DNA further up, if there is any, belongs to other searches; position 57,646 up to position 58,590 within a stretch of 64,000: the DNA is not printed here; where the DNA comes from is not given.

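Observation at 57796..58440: Extended PAAR protein with a Pro/Lys-rich linker and a C-terminal domain of about 60 aa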

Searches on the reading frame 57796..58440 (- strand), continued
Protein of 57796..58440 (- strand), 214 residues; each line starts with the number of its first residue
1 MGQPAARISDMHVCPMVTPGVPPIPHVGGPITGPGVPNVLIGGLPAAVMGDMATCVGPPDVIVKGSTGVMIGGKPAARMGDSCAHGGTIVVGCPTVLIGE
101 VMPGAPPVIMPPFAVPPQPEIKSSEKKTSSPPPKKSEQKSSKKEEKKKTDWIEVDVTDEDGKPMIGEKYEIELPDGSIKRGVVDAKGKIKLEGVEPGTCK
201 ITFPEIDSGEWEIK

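Call 31: find_encoding_contigs(protein=P0015, flank=10000, max_places=2)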
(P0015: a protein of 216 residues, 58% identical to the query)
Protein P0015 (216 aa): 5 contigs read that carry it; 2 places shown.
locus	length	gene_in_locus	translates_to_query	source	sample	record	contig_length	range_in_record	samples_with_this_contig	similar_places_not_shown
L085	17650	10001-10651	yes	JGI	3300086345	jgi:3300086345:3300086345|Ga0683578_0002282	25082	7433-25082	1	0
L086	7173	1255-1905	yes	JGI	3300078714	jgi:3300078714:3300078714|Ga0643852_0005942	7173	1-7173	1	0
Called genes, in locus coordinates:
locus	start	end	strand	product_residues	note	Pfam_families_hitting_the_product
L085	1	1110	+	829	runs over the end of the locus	PF02861:Clp_N, PF13191:AAA_16, PF00004:AAA, PF17871:AAA_lid_9, PF07724:AAA_2, PF07728:AAA_5, PF00004:AAA (weak), PF10431:ClpB_D2-small, +7 more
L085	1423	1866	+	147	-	-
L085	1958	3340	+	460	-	PF17541:TssC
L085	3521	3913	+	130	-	PF17642:TssD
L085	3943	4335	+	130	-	PF17642:TssD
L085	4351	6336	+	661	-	PF05954:Phage_GPD, PF04717:Phage_base_V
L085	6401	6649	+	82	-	-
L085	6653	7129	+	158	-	PF05488:PAAR_motif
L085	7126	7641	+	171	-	PF13503:DUF4123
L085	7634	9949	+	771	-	-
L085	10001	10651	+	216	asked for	PF05488:PAAR_motif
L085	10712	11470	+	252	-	PF01471:PG_binding_1 (weak)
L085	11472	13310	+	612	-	-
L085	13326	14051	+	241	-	-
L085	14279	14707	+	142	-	PF04965:GPW_gp25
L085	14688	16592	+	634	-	-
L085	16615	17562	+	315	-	PF06996:T6SS_TssG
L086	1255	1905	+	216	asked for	PF05488:PAAR_motif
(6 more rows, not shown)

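Call 34: list_cluster_members(proteins=[window:57796-58440:-, window:57133-57795:-, window:56671-57123:-, window:55083-56681:-, window:54450-54884:-, window:61264-63021:-])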
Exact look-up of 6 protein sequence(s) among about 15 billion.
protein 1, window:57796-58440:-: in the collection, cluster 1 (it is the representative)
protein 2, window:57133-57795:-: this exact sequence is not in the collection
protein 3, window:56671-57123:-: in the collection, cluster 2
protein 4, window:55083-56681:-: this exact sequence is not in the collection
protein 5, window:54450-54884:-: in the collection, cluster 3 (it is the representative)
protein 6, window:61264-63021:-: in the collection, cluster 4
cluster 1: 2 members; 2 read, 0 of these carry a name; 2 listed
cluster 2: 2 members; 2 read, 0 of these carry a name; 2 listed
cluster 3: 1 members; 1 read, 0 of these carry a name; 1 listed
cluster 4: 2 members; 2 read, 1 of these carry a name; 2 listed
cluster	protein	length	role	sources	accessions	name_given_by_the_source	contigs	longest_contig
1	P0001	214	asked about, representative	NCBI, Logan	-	-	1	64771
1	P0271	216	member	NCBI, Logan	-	-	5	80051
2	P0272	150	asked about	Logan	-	-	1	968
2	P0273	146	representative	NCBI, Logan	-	-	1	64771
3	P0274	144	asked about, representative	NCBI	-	-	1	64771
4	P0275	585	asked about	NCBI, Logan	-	-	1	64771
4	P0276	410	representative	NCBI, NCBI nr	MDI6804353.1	MAG: phage baseplate assembly protein V, partial [Bacteroidota bacterium] | phage baseplate assembly protein V [Bacteroidota bacterium]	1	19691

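Call 40: search_protein_families(library=pfam, proteins=[L001:8691-11486:+, L082:10662-11417:+, L082:11426-13744:+, L082:13750-15336:+, L085:10712-11470:+, L085:11472-13310:+, L085:13326-14051:+, L084:5991-6749:+, L082:8866-9948:+], max_evalue=0.01)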
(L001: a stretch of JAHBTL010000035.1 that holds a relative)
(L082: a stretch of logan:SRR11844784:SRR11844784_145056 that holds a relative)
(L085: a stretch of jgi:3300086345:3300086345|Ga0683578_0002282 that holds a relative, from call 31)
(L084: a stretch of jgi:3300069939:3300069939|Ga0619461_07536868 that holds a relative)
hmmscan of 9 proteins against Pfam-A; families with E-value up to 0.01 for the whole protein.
L001:8691-11486:+ (931 aa): 1 family
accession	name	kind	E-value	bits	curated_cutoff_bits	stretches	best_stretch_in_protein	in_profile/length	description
PF01476.26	LysM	-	0.0013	19.1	20.9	1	5-22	1-18/43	LysM domain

L082:10662-11417:+ (251 aa): 0 families

L082:11426-13744:+ (772 aa): 0 families

L082:13750-15336:+ (528 aa): 0 families

L085:10712-11470:+ (252 aa): 3 families
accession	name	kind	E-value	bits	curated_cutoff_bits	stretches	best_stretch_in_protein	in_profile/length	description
PF01471.23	PG_binding_1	-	1.4e-06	28.9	23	1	178-214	6-41/57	Putative peptidoglycan binding domain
PF01476.26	LysM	-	4e-05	23.9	20.9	1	5-54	1-43/43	LysM domain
PF17243.7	POTRA_TamA_1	-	0.00061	20.3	26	1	143-202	8-63/74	POTRA domain TamA domain 1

L085:11472-13310:+ (612 aa): 0 families

L085:13326-14051:+ (241 aa): 0 families

L084:5991-6749:+ (252 aa): 0 families

L082:8866-9948:+ (360 aa): 2 families
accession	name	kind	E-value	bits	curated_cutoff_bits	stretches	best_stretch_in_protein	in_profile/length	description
PF10779.14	XhlA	-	0.00037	21.1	34.7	0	63-105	2-42/67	Haemolysin XhlA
PF05811.18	DUF842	-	0.00082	19.5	25.1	1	43-116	44-118/131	Eukaryotic protein of unknown function (DUF842)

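Call 78: search_solved_structures(query=window:57796-58440:-, max_evalue=0.001)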
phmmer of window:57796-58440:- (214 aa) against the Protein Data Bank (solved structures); distinct sequences matched with E-value up to 0.001: 5.
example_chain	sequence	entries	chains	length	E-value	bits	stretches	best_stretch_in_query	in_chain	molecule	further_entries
9rce_c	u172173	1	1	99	1.8e-40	142.2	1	5-99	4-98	SalCis10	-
8gra_J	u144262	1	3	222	5.6e-23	85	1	8-108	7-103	Type VI secretion system spike protein Paar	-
7pq5_L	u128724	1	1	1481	4.3e-08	36.3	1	20-100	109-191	Tre23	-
4jiw_D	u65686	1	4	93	7.9e-05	25.6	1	34-99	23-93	Putative uncharacterized protein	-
4jiv_D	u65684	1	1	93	0.00017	24.5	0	61-99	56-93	Putative uncharacterized protein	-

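Call 80: fold_search(model_id=the predicted structure, library=pdb)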
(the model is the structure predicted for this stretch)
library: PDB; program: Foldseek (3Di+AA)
matches with E <= 10: 633; with E <= 0.001: 1
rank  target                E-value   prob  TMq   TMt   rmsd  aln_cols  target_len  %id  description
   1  4jiw_D                4.1e-05  1.00  0.36  0.81   2.8       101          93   37  c1882 PAAR-repeat protein from Escherichia coli in complex with a VgrG-like beta-helix that is based on a fragment of  (released 2013-08-14)
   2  4jiv_D                1.1e-03  1.00  0.33  0.71   4.7        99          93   34  VCA0105 PAAR-repeat protein from Vibrio cholerae in complex with a VgrG-like beta-helix that is based on a fragment of (released 2013-08-14)
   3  9f4b_BA               5.5e-03  1.00  0.36  0.77   3.4       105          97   21  Pre-assembled baseplate cup of Klebsiella phage KP1 variant vB_Kpn_Lilla1 (released 2025-05-14)
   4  4ku0_D                1.0e-02  1.00  0.35  0.75   3.7       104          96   20  Enterobacteria phage T4 gp5.4 PAAR repeat protein in complex with T4 gp5 beta-helix fragment (released 2014-05-21)
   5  6p1z_D                1.2e-02  1.00  0.34  0.78   2.4       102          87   24  Bacteriophage phiKZ gp163.1 PAAR repeat protein in complex with the C-terminal part of the T4 gp5 beta-helical domain (released 2020-05-27)
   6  9vyi                  2.0e-02  1.00  0.32  0.68   4.9       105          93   19  Cryo-EM structure of bacteriophage P1 baseplate in C1 (released 2025-10-22)
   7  8igw_J                7.0e-02  1.00  0.19  0.10   3.7        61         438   18  Hexameric Ring Complex of Engineered V1-ATPase bound to 4 ADPs: A3(De)3_(ADP)3cat,1non-cat, Hexameric Ring Complex of  (released 2023-07-12)
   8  3rkp_B                9.7e-02  1.00  0.22  0.14   3.0        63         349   24  Crystal structure of BcpA*(D312A), the major pilin subunit of Bacillus cereus (released 2012-05-30)
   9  3kpt_B                1.1e-01  1.00  0.24  0.15   3.8        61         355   23  Crystal structure of BcpA, the major pilin subunit of Bacillus cereus (released 2009-11-24)
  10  8bdw_A                1.1e-01  1.00  0.24  0.50   4.0        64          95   25  Crystal structure of CnaB2 domain from Lactobacillus plantarum (released 2023-02-22)
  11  3vr2_F                1.1e-01  0.99  0.19  0.10   3.7        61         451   18  Crystal structure of nucleotide-free A3B3 complex from Enterococcus hirae V-ATPase [eA3B3] (released 2013-01-16)
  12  8bdw_H                1.1e-01  1.00  0.24  0.48   4.0        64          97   25  Crystal structure of CnaB2 domain from Lactobacillus plantarum (released 2023-02-22)
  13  7tmr_F                1.1e-01  0.99  0.19  0.09   3.5        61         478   16  V-ATPase from Saccharomyces cerevisiae, State 1 (released 2022-04-13)
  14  3rkp_A                1.2e-01  1.00  0.25  0.16   3.7        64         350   23  Crystal structure of BcpA*(D312A), the major pilin subunit of Bacillus cereus (released 2012-05-30)
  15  4mls_A                1.3e-01  1.00  0.24  0.57   4.1        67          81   19  Crystal structure of the SpyTag and SpyCatcher-deltaN1 complex (released 2013-11-13)
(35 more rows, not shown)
